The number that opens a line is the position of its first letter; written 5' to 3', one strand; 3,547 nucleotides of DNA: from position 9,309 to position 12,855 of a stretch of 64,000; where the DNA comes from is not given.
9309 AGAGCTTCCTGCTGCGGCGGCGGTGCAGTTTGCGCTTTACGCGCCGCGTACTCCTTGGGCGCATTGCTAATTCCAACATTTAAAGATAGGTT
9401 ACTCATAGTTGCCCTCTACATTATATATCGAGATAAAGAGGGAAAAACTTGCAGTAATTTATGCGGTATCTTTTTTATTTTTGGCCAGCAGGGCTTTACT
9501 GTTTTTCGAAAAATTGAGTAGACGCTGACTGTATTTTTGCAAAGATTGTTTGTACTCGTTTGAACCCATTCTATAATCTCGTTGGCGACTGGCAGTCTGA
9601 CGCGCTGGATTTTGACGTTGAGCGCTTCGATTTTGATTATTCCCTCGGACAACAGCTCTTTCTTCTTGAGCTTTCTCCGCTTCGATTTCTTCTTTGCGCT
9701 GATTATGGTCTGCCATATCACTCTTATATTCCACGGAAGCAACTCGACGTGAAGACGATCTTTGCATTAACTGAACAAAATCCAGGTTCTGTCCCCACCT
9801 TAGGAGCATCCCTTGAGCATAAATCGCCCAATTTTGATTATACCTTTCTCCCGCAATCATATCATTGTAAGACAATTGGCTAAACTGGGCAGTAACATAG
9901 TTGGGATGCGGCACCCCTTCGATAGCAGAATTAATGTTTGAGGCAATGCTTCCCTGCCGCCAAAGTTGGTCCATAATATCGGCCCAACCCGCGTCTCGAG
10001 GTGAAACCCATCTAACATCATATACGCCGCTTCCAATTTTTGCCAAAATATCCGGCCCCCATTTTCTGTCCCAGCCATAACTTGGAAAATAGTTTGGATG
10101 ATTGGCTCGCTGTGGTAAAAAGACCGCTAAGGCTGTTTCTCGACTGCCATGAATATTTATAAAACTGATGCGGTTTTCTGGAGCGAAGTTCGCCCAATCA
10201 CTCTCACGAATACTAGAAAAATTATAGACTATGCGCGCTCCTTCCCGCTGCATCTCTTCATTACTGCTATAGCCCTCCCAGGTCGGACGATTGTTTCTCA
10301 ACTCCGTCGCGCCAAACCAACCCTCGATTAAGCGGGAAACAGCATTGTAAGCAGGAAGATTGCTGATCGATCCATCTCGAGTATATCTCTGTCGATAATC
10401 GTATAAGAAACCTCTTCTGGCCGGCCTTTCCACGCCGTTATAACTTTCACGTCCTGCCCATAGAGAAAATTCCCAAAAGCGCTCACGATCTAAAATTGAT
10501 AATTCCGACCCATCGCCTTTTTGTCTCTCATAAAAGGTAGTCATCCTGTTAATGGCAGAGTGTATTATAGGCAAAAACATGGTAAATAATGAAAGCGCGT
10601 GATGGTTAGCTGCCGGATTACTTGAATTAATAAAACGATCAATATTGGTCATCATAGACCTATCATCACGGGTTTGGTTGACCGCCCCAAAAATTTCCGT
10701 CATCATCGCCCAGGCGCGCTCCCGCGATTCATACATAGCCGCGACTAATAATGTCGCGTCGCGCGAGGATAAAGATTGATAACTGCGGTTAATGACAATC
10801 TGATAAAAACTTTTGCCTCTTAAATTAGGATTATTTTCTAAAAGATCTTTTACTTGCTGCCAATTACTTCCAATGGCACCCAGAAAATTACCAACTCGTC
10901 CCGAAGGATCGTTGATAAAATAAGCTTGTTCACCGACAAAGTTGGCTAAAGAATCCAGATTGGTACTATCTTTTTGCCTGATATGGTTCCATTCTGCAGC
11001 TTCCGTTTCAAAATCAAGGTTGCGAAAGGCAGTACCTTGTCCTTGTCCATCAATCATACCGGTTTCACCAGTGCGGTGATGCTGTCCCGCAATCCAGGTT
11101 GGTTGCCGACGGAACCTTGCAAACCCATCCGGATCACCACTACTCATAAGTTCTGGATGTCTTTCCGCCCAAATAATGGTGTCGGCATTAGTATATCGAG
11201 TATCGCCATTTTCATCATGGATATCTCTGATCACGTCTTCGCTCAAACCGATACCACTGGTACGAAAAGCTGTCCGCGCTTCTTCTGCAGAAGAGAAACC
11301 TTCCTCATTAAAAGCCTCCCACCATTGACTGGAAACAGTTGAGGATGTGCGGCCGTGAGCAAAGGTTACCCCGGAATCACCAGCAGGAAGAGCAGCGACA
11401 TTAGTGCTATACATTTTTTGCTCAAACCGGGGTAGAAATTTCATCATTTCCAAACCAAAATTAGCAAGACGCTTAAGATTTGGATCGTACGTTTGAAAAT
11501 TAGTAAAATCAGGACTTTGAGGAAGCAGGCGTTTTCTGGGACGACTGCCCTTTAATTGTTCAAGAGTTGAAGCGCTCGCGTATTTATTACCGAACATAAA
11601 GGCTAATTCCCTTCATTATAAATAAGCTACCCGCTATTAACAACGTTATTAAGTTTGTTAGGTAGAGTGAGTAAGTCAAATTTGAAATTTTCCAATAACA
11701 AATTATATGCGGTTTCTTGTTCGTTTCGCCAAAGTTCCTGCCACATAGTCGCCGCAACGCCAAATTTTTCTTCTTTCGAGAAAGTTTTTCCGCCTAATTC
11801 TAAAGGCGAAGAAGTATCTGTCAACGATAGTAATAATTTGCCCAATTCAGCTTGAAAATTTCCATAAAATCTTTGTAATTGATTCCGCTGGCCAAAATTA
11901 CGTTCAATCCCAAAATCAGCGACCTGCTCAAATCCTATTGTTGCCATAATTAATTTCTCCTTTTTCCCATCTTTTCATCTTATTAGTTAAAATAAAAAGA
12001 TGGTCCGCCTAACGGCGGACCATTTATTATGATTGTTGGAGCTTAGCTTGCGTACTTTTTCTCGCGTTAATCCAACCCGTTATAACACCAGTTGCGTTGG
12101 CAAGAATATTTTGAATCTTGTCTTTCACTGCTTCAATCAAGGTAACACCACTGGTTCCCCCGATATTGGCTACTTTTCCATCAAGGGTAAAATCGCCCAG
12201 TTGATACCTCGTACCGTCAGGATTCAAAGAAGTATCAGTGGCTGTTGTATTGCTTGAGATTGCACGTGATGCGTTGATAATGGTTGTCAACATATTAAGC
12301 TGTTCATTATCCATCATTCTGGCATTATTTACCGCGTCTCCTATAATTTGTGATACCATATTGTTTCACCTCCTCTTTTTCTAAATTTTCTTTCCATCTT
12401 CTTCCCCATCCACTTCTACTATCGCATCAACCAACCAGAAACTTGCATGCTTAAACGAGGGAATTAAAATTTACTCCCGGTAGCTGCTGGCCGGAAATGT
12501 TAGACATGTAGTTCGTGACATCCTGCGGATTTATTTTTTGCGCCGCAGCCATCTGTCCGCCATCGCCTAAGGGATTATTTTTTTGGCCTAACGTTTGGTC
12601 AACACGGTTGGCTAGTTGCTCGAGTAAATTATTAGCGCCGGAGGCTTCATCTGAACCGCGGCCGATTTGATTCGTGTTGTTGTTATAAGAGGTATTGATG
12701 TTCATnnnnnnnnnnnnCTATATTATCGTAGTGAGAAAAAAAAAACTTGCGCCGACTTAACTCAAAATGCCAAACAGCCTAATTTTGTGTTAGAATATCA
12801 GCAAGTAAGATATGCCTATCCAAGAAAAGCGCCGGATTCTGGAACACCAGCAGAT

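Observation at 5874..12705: Seven-kb operon of unplaceable proteins: candidate undescribed filament, appendage or secreted-substrate system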

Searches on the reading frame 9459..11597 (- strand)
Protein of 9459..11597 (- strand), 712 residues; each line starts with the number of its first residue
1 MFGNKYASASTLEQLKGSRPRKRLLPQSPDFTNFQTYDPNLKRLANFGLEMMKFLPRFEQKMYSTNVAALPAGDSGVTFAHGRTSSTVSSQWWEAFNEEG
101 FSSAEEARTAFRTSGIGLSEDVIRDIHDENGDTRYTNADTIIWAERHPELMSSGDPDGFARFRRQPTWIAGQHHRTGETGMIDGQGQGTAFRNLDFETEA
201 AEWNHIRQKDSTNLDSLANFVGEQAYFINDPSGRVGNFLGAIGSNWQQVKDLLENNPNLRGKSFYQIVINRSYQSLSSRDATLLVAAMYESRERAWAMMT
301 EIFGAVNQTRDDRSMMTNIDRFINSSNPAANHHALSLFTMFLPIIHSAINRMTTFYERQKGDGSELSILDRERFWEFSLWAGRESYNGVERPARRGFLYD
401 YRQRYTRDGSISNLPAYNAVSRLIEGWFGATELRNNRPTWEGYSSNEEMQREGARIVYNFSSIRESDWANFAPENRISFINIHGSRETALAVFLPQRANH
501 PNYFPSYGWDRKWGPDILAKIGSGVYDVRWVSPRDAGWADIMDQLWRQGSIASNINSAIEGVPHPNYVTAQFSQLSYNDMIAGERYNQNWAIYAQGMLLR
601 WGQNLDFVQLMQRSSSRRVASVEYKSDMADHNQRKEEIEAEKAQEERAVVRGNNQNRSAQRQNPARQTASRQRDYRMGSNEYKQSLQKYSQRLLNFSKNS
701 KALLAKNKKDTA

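Call 3: search_protein_families(library=pfam, proteins=[window:9459-11597:-], max_evalue=1)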
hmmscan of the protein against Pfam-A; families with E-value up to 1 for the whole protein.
window:9459-11597:- (712 aa): 0 families

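Call 4: search_protein_families(library=ncbifam, proteins=[window:9459-11597:-], max_evalue=1)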
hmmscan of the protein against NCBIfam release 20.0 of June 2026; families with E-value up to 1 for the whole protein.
window:9459-11597:- (712 aa): 0 families

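Call 102: search_protein_families(library=pfam, proteins=[P0122, P0136, P0114, P0141, P0148, P0112, P0134, P0162], max_evalue=0.01)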
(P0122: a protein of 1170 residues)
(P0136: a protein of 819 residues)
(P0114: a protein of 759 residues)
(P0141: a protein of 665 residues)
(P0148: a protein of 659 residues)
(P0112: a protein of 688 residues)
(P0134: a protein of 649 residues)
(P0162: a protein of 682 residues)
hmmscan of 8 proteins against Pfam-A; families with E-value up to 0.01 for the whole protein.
P0122 (1170 aa): 0 families

P0136 (819 aa): 0 families

P0114 (759 aa): 0 families

P0141 (665 aa): 0 families

P0148 (659 aa): 1 family
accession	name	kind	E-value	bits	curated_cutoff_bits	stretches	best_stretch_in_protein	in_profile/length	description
PF09343.15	DUF2460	-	0.00038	20.4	30.4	1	166-216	126-175/205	Conserved hypothetical protein 2217 (DUF2460)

P0112 (688 aa): 0 families

P0134 (649 aa): 0 families

P0162 (682 aa): 0 families

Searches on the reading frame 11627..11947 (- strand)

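Call 3: search_protein_families(library=pfam, proteins=[window:11627-11947:-], max_evalue=1)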
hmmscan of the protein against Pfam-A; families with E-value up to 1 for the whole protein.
window:11627-11947:- (106 aa): 0 families

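Call 4: search_protein_families(library=ncbifam, proteins=[window:11627-11947:-], max_evalue=1)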
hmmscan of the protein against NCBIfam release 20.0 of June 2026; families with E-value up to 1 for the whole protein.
window:11627-11947:- (106 aa): 1 family
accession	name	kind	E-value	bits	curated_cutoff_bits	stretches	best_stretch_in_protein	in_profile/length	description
NF033634.1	SLATT_1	domain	0.13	12.2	41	1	66-103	74-114/132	SLATT domain-containing protein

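Call 102: search_protein_families(library=pfam, proteins=[P0122, P0136, P0114, P0141, P0148, P0112, P0134, P0162], max_evalue=0.01)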
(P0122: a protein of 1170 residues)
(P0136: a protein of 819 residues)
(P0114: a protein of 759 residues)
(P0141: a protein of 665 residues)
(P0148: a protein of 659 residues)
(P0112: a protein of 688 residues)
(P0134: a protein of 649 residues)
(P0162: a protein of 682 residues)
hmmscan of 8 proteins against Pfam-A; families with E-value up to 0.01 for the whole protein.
P0122 (1170 aa): 0 families

P0136 (819 aa): 0 families

P0114 (759 aa): 0 families

P0141 (665 aa): 0 families

P0148 (659 aa): 1 family
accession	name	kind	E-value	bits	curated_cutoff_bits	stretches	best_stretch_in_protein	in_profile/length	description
PF09343.15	DUF2460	-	0.00038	20.4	30.4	1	166-216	126-175/205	Conserved hypothetical protein 2217 (DUF2460)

P0112 (688 aa): 0 families

P0134 (649 aa): 0 families

P0162 (682 aa): 0 families

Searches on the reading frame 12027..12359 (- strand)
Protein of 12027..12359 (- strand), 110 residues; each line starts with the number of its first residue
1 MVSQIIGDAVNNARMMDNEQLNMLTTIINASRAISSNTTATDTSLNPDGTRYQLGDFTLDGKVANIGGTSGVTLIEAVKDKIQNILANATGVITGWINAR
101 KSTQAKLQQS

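Call 3: search_protein_families(library=pfam, proteins=[window:12027-12359:-], max_evalue=1)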
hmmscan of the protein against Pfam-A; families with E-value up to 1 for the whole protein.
window:12027-12359:- (110 aa): 0 families

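Call 4: search_protein_families(library=ncbifam, proteins=[window:12027-12359:-], max_evalue=1)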
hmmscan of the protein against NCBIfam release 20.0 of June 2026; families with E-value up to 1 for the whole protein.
window:12027-12359:- (110 aa): 0 families

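Call 102: search_protein_families(library=pfam, proteins=[P0122, P0136, P0114, P0141, P0148, P0112, P0134, P0162], max_evalue=0.01)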
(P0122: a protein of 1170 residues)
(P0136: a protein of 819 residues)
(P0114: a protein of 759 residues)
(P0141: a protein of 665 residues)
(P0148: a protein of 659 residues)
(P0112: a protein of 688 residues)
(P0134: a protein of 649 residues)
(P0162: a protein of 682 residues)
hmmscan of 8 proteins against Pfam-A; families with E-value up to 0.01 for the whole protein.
P0122 (1170 aa): 0 families

P0136 (819 aa): 0 families

P0114 (759 aa): 0 families

P0141 (665 aa): 0 families

P0148 (659 aa): 1 family
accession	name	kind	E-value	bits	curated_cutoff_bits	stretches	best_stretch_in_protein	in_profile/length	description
PF09343.15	DUF2460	-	0.00038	20.4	30.4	1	166-216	126-175/205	Conserved hypothetical protein 2217 (DUF2460)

P0112 (688 aa): 0 families

P0134 (649 aa): 0 families

P0162 (682 aa): 0 families

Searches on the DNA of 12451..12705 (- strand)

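Call 105: search_rna_families(source=L010, start=8700, end=9700, threshold=evalue, max_evalue=1)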
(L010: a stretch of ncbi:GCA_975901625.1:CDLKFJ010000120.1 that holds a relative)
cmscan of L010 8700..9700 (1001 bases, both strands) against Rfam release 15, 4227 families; matches with E-value up to 1: 2.
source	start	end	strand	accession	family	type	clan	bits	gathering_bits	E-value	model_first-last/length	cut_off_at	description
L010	9454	9512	+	RF01684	mascRNA-menRNA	Gene;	-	23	42.5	0.054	1-56/56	no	MALAT1-associated small cytoplasmic RNA/MEN beta RNA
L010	9592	9691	-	RF01828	SprD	Gene; sRNA;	-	17.6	100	0.54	1-142/142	no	Small pathogenicity island RNA D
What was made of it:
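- Tried and rejected: Rfam has no known RNA family for the conserved leader upstream of A in relatives (call 105).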
